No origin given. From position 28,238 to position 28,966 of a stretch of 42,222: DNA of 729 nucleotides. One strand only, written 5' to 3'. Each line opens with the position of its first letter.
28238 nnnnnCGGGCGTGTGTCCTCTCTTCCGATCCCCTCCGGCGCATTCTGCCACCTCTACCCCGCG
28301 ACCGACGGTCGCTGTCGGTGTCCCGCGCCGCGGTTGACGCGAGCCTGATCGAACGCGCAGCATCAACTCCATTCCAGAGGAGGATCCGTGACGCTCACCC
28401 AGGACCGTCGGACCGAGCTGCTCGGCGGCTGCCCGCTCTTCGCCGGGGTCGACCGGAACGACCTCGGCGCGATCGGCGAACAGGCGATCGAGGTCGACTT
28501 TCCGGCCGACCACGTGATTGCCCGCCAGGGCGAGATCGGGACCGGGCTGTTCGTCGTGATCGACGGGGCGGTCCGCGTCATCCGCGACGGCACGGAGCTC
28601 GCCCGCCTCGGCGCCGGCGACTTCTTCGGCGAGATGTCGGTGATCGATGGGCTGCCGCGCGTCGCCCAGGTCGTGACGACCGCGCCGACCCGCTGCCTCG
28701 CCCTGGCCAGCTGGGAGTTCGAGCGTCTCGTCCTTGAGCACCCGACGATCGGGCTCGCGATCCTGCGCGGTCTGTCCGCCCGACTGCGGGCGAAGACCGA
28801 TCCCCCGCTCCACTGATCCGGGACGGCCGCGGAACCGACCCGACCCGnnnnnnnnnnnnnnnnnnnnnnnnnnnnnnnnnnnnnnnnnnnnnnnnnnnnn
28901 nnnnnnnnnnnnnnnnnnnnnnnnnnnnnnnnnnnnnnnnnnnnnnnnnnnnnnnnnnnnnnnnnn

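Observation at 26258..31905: Candidate cyclic-nucleotide signalling/defence-like module: cyclase-STAND-TPR protein, two output-less CNB proteins, a coupled flavoprotein and a zinc-ribbon ORF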

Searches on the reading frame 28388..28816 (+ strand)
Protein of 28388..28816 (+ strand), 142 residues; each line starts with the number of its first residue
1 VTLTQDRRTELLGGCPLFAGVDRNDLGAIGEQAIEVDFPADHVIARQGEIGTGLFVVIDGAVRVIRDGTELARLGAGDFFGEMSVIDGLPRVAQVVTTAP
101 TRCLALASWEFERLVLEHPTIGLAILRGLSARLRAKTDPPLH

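Call 8: search_protein_families(library=pfam, proteins=[window:28388-28816:+], max_evalue=0.01)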
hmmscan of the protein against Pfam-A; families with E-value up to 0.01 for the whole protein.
window:28388-28816:+ (142 aa): 1 family
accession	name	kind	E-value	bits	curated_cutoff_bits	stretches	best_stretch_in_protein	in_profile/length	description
PF00027.35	cNMP_binding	-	9.1e-19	67.7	27.5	1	36-117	2-88/89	Cyclic nucleotide-binding domain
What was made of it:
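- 28388..28816 (+): CNBp: 142-aa CNB-only protein with a canonical phosphate-binding cassette (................, Glu and Arg kept). It is the first gene of the cyclase operon. Pfam PF00027 E=9e-19 (call 8).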

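Call 9: search_protein_families(library=padloc, proteins=[window:28388-28816:+], max_evalue=0.01)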
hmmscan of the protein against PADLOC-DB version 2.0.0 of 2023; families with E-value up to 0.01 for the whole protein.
window:28388-28816:+ (142 aa): 4 families
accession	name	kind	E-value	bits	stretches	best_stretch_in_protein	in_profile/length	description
PDLC00731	Effector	-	5.1e-14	50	1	35-135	42-143/306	TIR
PDLC02371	PycTIR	-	5.5e-13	46.9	1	30-136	34-141/288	-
PDLC00732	Effector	-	1.1e-11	42.3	1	29-136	32-140/301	TIR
PDLC00734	PycC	-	6.2e-08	30.1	1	36-114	36-119/374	Pycsar cyclase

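Call 14: search_protein_families(library=ncbifam, proteins=[window:28388-28816:+], max_evalue=0.01)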
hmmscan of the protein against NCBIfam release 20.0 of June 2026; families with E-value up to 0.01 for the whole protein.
window:28388-28816:+ (142 aa): 5 families
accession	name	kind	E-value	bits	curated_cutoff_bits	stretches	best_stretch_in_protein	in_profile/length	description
NF008732.0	PRK11753.1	equivalog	1.4e-08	34.5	266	1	37-137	27-133/214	cAMP-activated global transcriptional regulator CRP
NF058543.1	ActPatMycb56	equivalog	3.5e-07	29.4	460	1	17-135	3-124/317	acetyltransferase Pat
NF006901.0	PRK09392.1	equivalog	8.3e-07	28.6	211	1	13-134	10-135/236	transcriptional activator FtrB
NF041163.2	encap_f2b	equivalog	4.1e-05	22.9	400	1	14-122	75-190/450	family 2B encapsulin nanocompartment shell protein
TIGR03896.1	cyc_nuc_ocin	subfamily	5.4e-05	22.7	161.05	1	40-109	15-93/317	bacteriocin-type transport-associated protein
